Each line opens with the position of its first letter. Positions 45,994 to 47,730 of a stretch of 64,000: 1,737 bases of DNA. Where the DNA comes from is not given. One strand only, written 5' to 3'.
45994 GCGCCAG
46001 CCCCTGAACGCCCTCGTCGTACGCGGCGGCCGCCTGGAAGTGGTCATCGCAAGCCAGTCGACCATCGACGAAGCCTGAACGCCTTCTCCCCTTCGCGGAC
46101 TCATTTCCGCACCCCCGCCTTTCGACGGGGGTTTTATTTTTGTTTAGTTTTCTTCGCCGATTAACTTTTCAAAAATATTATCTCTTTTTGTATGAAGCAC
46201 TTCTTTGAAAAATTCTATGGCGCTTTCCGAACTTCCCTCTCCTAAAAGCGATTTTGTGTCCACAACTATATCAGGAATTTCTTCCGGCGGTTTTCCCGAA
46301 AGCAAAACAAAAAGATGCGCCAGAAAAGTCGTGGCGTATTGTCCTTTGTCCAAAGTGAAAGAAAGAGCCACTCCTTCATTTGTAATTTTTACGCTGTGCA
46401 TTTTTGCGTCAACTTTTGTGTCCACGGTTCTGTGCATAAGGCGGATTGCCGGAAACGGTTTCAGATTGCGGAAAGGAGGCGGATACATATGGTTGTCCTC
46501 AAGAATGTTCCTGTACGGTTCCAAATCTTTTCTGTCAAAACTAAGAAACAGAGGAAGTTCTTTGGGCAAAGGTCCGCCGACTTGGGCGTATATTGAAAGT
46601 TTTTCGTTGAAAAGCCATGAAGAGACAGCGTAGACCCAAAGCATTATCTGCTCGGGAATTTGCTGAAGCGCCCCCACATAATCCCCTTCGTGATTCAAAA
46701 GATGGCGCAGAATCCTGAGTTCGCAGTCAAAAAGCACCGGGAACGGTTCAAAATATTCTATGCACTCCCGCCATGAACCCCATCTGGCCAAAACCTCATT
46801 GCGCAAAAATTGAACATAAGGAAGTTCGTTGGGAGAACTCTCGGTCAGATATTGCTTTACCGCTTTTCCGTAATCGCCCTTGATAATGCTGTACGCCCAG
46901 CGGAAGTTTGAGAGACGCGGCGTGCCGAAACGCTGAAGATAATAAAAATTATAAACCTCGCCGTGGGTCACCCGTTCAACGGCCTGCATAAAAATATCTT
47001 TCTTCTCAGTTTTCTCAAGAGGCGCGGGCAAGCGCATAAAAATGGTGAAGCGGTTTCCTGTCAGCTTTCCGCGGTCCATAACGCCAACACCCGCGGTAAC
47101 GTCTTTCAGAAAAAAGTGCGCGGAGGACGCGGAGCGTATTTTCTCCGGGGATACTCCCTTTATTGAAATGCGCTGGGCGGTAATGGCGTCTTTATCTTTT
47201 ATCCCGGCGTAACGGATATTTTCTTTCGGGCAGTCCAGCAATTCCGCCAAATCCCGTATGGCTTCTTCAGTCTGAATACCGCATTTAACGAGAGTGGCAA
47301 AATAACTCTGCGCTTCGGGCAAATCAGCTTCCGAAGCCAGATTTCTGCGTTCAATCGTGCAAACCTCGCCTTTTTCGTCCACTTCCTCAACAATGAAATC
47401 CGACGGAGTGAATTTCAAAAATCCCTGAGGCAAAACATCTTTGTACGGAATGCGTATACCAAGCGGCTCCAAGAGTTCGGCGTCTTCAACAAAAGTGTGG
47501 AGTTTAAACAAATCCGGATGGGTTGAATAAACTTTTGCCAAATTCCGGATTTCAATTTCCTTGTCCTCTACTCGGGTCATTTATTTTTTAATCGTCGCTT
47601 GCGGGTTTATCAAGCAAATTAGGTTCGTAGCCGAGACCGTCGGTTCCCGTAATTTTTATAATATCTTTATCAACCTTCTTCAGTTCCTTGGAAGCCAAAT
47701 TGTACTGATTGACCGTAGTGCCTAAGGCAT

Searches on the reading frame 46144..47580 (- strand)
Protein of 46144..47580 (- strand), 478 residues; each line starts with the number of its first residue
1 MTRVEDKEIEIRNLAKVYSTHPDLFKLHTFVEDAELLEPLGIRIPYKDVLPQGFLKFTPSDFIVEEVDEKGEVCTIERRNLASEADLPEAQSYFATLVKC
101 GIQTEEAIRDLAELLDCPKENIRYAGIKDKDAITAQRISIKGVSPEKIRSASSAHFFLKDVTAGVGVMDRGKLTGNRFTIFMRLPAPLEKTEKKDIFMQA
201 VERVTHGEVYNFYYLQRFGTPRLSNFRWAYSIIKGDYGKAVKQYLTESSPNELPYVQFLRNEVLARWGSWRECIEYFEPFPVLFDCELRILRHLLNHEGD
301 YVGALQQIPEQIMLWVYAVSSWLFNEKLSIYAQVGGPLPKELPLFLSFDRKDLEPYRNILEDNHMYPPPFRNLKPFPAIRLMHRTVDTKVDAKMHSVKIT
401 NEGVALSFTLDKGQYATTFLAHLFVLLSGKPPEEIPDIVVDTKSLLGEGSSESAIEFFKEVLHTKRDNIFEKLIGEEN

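Call 42: search_protein_families(library=pfam, proteins=[window:46144-47580:-], max_evalue=0.00001)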
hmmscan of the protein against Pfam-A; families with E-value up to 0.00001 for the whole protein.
window:46144-47580:- (478 aa): 1 family
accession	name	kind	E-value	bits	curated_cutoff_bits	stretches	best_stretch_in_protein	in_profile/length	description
PF01142.23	TruD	-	1.7e-57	195.6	27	1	52-338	15-287/412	tRNA pseudouridine synthase D (TruD)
